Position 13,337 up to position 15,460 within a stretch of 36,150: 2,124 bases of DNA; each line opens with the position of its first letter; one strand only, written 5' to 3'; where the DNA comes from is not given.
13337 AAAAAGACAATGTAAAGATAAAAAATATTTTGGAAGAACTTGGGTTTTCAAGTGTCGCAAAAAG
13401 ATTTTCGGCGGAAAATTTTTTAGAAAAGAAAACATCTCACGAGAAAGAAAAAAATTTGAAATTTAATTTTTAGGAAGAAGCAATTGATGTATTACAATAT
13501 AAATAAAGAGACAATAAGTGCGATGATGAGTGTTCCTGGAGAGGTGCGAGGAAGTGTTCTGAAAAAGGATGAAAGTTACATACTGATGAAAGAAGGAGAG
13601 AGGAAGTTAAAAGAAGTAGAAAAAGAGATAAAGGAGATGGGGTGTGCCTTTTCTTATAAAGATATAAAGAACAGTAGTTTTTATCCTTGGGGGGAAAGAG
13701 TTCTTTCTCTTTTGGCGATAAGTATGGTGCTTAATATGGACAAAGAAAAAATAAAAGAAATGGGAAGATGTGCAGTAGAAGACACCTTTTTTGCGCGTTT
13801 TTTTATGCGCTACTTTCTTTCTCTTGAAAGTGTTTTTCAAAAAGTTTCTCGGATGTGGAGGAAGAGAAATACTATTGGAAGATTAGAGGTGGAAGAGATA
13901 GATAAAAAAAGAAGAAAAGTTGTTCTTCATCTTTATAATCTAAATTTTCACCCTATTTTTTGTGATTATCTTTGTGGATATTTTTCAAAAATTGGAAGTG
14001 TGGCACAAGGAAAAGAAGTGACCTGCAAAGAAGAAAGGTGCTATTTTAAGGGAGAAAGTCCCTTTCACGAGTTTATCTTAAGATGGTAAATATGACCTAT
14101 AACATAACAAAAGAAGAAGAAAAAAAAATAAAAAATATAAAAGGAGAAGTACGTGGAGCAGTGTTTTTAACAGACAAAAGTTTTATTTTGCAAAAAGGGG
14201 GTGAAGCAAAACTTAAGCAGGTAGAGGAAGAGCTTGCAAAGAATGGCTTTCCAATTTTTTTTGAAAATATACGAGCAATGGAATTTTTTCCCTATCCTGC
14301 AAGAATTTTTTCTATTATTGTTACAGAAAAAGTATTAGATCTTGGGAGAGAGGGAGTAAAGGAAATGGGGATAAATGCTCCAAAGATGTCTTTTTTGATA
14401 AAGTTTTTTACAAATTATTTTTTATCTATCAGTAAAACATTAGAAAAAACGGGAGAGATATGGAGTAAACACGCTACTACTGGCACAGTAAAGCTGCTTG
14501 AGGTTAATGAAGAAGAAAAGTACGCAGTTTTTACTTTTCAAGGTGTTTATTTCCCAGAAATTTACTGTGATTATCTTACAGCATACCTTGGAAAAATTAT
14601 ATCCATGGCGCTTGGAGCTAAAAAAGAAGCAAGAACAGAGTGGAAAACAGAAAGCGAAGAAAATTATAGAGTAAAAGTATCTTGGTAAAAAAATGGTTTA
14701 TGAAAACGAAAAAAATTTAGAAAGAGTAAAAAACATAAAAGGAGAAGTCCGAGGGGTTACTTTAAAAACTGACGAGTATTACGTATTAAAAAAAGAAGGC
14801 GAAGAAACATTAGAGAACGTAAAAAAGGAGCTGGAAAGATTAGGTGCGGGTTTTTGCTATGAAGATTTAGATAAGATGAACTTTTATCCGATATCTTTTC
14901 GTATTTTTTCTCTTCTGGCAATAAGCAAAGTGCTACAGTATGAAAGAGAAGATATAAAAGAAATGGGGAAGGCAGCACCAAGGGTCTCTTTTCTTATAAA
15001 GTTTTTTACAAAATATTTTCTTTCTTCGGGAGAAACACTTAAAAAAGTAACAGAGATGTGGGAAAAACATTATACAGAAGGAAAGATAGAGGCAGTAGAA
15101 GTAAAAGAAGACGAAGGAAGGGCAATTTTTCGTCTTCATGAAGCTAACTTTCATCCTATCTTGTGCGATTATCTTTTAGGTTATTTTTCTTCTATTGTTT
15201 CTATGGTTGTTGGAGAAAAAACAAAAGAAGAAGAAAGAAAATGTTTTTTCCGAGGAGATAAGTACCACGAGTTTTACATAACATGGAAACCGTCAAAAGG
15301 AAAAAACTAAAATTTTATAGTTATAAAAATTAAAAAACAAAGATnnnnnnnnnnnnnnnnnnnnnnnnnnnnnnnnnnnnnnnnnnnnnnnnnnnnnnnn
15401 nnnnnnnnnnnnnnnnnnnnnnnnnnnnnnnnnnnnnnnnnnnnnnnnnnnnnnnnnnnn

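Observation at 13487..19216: Four tandem V4R/DUF2378-like sensor paralogs coupled to a soluble PAS protein, a membrane-less PAS histidine kinase and two receiver-only regulators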

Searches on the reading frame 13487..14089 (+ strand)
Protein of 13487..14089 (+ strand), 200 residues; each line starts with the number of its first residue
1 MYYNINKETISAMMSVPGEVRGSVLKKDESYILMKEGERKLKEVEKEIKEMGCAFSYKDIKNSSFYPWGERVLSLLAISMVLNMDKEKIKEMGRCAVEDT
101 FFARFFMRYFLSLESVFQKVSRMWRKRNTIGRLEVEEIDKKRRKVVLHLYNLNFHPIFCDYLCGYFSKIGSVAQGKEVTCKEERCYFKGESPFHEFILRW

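Call 3: search_protein_families(library=pfam, proteins=[window:13487-14089:+], max_evalue=1)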
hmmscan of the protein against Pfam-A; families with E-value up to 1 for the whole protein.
window:13487-14089:+ (200 aa): 2 families
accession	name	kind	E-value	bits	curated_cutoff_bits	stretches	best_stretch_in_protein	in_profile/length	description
PF02830.23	V4R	-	0.095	13.2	31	1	158-190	21-53/62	V4R domain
PF07062.17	Clc-like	-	0.13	12.2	24.9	1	56-84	91-119/212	Clc-like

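Call 4: search_protein_families(library=ncbifam, proteins=[window:13487-14089:+], max_evalue=1)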
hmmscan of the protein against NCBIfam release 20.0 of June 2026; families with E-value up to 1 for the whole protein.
window:13487-14089:+ (200 aa): 2 families
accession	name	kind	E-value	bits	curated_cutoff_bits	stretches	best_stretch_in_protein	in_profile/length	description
NF001860.2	PRK00595.1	subfamily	0.063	13.4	50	1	126-148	23-45/49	50S ribosomal protein L33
NF047930.1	ABC_ATP_B6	equivalog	0.081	11.5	670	1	27-154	160-289/510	putative B6 ABC transporter ATP-binding protein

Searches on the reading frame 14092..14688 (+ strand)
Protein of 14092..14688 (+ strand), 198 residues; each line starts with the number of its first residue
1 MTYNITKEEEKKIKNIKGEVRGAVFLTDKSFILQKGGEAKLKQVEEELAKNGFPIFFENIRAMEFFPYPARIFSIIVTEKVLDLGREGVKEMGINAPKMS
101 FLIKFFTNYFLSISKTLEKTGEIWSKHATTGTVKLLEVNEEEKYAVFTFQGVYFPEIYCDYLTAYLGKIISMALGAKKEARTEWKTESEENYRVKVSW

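Call 3: search_protein_families(library=pfam, proteins=[window:14092-14688:+], max_evalue=1)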
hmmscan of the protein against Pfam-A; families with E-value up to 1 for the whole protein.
window:14092-14688:+ (198 aa): 1 family
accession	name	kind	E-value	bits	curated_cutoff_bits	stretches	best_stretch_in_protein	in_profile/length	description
PF04224.18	DUF417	-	0.1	12.6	27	1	72-130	25-83/175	Protein of unknown function, DUF417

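Call 4: search_protein_families(library=ncbifam, proteins=[window:14092-14688:+], max_evalue=1)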
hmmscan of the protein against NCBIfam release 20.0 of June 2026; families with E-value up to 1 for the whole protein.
window:14092-14688:+ (198 aa): 0 families

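Call 80: predict_structure(alignment_id=A4)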
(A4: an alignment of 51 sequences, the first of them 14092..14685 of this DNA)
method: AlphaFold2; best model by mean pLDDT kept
length: 198 residues; sequences in the alignment: 51
mean_pLDDT: 90.9   pTM: 0.87
mean pLDDT of the five models: 90.9, 90.3, 89.9, 89.3, 88.8
residues with pLDDT >= 90: 142; 70-90: 41; 50-70: 15; < 50: 0
segments of 3 or more residues with pLDDT < 50: none
pLDDT, mean of each block of 10 residues (from residue 1): 88 96 95 98 98 96 96 97 96 86 68 83 92 94 94 94 90 77 88 93
secondary structure, 60 per line:
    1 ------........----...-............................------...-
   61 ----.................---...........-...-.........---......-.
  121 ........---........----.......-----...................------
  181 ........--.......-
elements in order: H7-14 E19-21 H23-50 E65-67 H68-81 H85-95 H101-109 H113-118 H120-127 E132-139 E144-150 H156-174 E181-188 E191-197

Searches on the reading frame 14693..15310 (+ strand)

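Call 3: search_protein_families(library=pfam, proteins=[window:14693-15310:+], max_evalue=1)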
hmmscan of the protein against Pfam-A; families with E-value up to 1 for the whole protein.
window:14693-15310:+ (205 aa): 3 families
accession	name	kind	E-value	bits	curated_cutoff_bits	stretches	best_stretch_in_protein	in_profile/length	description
PF04224.18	DUF417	-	0.0013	18.7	27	1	71-126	25-80/175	Protein of unknown function, DUF417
PF02830.23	V4R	-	0.0047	17.4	31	1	157-196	21-60/62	V4R domain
PF05701.16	WEMBL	-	0.24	10.5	35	1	6-47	455-496/562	Weak chloroplast movement under blue light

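Call 4: search_protein_families(library=ncbifam, proteins=[window:14693-15310:+], max_evalue=1)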
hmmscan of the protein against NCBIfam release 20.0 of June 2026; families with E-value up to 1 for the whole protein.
window:14693-15310:+ (205 aa): 0 families
